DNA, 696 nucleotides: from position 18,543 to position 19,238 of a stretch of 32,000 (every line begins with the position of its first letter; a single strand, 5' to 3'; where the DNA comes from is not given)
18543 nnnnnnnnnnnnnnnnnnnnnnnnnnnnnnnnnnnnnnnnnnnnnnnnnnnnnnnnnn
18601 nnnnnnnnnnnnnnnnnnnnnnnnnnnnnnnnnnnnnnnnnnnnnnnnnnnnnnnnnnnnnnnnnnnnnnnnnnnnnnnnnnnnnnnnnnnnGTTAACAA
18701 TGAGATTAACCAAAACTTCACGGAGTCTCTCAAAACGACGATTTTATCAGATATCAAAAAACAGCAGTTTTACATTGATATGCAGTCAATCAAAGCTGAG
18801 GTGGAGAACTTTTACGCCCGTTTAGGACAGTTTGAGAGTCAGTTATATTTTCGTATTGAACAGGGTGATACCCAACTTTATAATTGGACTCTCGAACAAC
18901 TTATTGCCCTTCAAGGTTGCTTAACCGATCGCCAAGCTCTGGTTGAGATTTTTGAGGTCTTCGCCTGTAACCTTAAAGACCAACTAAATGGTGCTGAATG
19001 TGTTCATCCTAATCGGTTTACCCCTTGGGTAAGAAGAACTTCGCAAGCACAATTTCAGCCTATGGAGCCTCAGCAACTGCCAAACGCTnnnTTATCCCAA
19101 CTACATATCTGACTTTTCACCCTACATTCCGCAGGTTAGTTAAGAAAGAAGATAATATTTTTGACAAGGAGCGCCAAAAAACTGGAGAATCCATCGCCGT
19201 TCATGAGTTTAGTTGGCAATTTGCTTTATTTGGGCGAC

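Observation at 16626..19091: Intact 821-aa modular repeat protein of a family I cannot place, the only functional-looking gene in a mobile-element-bounded island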

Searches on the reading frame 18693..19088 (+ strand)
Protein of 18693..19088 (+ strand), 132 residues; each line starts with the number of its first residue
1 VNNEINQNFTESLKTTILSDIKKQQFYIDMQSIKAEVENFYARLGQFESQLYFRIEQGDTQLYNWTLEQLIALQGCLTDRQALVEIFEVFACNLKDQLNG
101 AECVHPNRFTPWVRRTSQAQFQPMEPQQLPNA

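Call 66: search_protein_representatives(protein=window:18693-19088:+)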
Query: 132 residues. Proteins with E-value up to 0.001 (for the whole library): 41; up to 1e-10: 23; up to 1e-30: 12. The best 41 are listed.
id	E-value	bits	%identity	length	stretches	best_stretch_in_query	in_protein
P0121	5.9e-59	213.7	74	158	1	1-130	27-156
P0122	2.3e-57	208.6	73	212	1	1-131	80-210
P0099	2.3e-53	195.6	71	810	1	1-131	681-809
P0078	1.4e-52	193.1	69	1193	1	1-131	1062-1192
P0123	1.1e-46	174.0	63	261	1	1-131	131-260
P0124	1.3e-41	157.7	60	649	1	10-131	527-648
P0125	1.1e-36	141.7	64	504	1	13-113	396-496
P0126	5.0e-36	139.6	51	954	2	1-130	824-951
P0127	8.3e-35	135.7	43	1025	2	1-130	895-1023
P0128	1.3e-32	128.5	49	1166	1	1-131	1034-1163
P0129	3.0e-32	127.4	31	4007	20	56-94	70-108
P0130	4.3e-32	126.9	49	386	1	1-131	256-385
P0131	2.9e-22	95.1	61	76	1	57-131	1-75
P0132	9.1e-20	87.1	40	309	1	6-114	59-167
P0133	3.1e-19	85.4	44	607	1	28-131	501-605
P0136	5.1e-15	71.7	33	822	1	7-113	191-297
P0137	1.5e-14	70.3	38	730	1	17-120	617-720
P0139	8.1e-12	61.4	37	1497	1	3-131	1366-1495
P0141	2.3e-11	59.9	33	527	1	19-127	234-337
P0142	1.1e-10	57.7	30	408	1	6-120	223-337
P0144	3.2e-10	56.3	36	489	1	2-131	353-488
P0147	4.0e-09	52.7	29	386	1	5-109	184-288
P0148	6.0e-09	52.1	33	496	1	24-112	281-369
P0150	6.0e-08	48.9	26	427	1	16-126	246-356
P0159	8.6e-04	35.5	21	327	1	5-105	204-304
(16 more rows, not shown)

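Call 67: search_protein_families(library=pfam, proteins=[P0136, P0137, P0139, P0141, P0142, P0144, P0147, P0148, P0150, P0133], max_evalue=0.001)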
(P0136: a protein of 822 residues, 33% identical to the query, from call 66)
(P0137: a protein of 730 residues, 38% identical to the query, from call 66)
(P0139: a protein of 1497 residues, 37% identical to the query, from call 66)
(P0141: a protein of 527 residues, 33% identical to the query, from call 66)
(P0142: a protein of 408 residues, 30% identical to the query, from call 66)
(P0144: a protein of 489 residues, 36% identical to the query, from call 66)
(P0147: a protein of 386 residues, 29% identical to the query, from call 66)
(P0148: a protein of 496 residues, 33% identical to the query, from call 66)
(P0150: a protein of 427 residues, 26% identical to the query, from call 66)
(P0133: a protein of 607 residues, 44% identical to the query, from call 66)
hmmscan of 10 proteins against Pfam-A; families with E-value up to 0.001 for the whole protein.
P0136 (822 aa): 25 families
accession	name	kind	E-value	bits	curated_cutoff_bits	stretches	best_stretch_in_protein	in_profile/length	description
PF01978.25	TrmB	-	1.7e-21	76.3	25.6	0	607-643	23-59/68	Sugar-specific transcriptional regulator TrmB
PF22798.2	DUF5817_CT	-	3.1e-18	65.8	29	0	350-391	11-52/54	DUF5817, C-terminal domain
PF12802.13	MarR_2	-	2e-13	50.7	27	0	729-761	18-50/61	MarR family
PF08784.17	RPA_C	-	2.6e-13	51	22.6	0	308-384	18-99/106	Replication protein A C terminal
PF16365.12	EutK_C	-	3.1e-12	46.7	27.5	0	482-507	16-41/52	Ethanolamine utilization protein EutK C-terminus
PF10007.15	DUF2250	-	5.2e-10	39.7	24.4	0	657-702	11-56/93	Uncharacterized protein conserved in archaea (DUF2250)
PF12840.13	HTH_20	-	6.4e-10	39.3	27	0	470-506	9-44/51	Helix-turn-helix domain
PF09339.16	HTH_IclR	-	9.5e-10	38.5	22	0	595-638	7-50/52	IclR helix-turn-helix domain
PF13730.12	HTH_36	-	1e-08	35.3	25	0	737-761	31-55/55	Helix-turn-helix domain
PF24270.1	HTH_Cmi2_C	-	2.8e-08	34.5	27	0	563-643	47-125/125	Cmi2, C-terminal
PF07106.19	TBPIP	-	8.5e-08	32.5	22.8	0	495-509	33-47/62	TBPIP/Hop2 winged helix domain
PF14502.12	HTH_41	-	9e-08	31.9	25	0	480-512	6-38/48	Helix-turn-helix domain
PF14394.12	DUF4423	-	1.3e-07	32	30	0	478-545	34-99/165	Domain of unknown function (DUF4423)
PF09012.17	FeoC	-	4.6e-07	30.3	21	0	609-642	17-50/69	FeoC like transcriptional regulator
PF00392.27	GntR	-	2.1e-06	27.7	27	0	536-578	17-59/64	Bacterial regulatory proteins, gntR family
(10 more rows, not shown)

P0137 (730 aa): 0 families

P0139 (1497 aa): 2 families
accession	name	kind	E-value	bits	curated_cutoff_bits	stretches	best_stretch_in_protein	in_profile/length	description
PF04286.17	DUF445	-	6.2e-07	30.1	33.8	1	935-1186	76-319/368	Protein of unknown function (DUF445)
PF22768.1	SPP1_Dit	-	0.00051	20.6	25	0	601-669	22-86/97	Siphovirus-type tail component, C-terminal domain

P0141 (527 aa): 0 families

P0142 (408 aa): 0 families

P0144 (489 aa): 0 families

P0147 (386 aa): 0 families

P0148 (496 aa): 0 families

P0150 (427 aa): 0 families

P0133 (607 aa): 0 families

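Call 69: find_encoding_contigs(protein=P0147, flank=8000, max_places=3)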
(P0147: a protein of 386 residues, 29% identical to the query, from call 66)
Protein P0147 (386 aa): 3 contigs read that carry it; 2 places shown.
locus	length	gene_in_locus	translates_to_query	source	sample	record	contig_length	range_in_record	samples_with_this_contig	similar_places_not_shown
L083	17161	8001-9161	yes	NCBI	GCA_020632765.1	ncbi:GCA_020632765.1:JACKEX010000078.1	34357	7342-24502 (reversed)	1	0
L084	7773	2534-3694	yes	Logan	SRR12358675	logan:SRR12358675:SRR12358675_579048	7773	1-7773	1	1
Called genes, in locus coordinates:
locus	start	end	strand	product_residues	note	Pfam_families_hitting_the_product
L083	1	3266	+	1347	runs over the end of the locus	PF05729:NACHT (weak), PF24883:NPHP3_N (faint), PF03781:FGE-sulfatase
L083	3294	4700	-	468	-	PF00860:Xan_ur_permease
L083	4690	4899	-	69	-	-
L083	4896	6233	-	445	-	PF01425:Amidase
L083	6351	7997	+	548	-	PF14229:DUF4332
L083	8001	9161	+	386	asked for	-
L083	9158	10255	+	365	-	PF07691:PA14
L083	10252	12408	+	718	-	PF06101:Vps62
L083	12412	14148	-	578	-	PF09684:Tail_P2_I (weak)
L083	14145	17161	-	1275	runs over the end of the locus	-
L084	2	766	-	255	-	?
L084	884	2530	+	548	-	PF14229:DUF4332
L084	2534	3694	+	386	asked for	-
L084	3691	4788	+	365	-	PF07691:PA14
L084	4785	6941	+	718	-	PF06101:Vps62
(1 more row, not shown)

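Call 70: find_encoding_contigs(protein=P0142, flank=8000, max_places=3)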
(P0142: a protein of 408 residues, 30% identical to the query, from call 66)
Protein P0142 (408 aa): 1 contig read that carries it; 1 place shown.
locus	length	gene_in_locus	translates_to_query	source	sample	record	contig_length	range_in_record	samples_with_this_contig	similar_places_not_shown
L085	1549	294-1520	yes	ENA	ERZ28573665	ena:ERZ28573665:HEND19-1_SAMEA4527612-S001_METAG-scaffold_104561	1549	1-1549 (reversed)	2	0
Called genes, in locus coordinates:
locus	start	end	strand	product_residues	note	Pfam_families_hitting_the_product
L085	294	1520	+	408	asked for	-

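Call 71: find_encoding_contigs(protein=P0141, flank=10000, max_places=3)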
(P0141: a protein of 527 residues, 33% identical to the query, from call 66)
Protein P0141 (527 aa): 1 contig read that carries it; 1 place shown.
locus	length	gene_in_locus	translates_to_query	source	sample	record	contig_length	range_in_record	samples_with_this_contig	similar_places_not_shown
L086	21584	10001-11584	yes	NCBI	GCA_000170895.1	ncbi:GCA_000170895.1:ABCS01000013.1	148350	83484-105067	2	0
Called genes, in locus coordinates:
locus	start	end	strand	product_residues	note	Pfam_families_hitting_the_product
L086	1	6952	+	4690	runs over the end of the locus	PF03538:VRP1, PF00045:Hemopexin, PF20220:ABC_toxin_N, PF18413:Neuraminidase, PF18276:TcA_TcB_BD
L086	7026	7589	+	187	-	-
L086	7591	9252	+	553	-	-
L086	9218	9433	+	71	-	-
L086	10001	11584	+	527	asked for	-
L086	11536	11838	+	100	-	PF07691:PA14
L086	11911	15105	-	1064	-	PF07517:SecA_DEAD, PF00270:DEAD (faint), PF01043:SecA_PP_bind, PF21090:P-loop_SecA, PF07516:SecA_SW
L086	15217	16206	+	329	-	PF02016:Peptidase_S66, PF17676:Peptidase_S66C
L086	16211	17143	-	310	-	-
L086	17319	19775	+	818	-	PF13525:YfiO (faint), PF01464:SLT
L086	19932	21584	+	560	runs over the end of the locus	PF05731:TROVE, PF25045:vWA_Ro60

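Call 72: find_encoding_contigs(protein=P0150, flank=10000, max_places=3)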
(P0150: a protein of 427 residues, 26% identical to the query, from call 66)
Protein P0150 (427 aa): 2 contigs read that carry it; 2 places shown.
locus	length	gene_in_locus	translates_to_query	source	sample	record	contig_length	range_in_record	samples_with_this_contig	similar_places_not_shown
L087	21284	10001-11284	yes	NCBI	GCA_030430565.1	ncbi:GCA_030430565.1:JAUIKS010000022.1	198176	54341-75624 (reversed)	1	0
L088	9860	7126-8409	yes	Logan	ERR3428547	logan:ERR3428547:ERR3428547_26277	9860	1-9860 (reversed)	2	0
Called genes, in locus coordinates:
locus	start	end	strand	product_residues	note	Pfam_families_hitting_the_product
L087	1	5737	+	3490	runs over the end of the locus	PF00668:Condensation, PF18563:TubC_N, PF00501:AMP-binding, PF00550:PP-binding, PF00668:Condensation, PF00501:AMP-binding, PF00550:PP-binding, PF00975:Thioesterase, +3 more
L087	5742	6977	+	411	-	PF00067:p450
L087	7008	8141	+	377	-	PF05118:Asp_Arg_Hydrox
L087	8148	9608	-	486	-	PF00149:Metallophos, PF02872:5_nucleotid_C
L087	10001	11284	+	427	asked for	-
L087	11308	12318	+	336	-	PF05128:DUF697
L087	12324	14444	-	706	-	PF00122:E1-E2_ATPase, PF00702:Hydrolase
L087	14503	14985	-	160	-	PF05128:DUF697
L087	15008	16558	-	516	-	PF01823:MACPF, PF00045:Hemopexin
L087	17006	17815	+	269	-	PF14659:Phage_int_SAM_3 (weak), PF00589:Phage_integrase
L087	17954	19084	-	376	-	PF14659:Phage_int_SAM_3 (weak), PF00589:Phage_integrase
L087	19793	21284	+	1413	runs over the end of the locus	PF00069:Pkinase, PF06293:Kdo (weak), PF07714:PK_Tyr_Ser-Thr, PF13517:FG-GAP_3 (faint)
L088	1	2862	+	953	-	?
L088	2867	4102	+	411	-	PF00067:p450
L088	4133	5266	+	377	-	PF05118:Asp_Arg_Hydrox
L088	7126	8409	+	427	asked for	-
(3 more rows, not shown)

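Call 73: find_encoding_contigs(protein=P0159, flank=10000, max_places=3)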
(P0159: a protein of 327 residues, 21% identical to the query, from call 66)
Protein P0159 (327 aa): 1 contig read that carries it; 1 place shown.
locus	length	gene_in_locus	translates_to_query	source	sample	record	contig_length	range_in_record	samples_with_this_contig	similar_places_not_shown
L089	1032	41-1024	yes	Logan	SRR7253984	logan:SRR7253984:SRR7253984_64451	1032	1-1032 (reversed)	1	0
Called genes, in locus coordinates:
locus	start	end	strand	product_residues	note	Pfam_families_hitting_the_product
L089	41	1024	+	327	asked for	-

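Call 79: find_encoding_contigs(protein=P0136, flank=10000, max_places=3)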
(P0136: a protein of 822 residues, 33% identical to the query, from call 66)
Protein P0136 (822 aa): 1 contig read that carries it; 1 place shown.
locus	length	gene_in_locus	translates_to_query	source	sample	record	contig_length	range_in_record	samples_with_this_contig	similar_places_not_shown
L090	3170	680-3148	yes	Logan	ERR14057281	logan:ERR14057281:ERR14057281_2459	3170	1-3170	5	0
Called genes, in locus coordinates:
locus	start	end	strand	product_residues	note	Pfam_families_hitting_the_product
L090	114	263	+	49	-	-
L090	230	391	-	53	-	-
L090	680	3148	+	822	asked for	PF12802:MarR_2 (faint), PF08784:RPA_C (faint), PF24270:HTH_Cmi2_C (faint), PF07106:WHD_TBPIP (faint), PF14394:DUF4423 (faint), PF00392:GntR (faint), PF01022:HTH_5 (faint), PF01978:TrmB (faint), +12 more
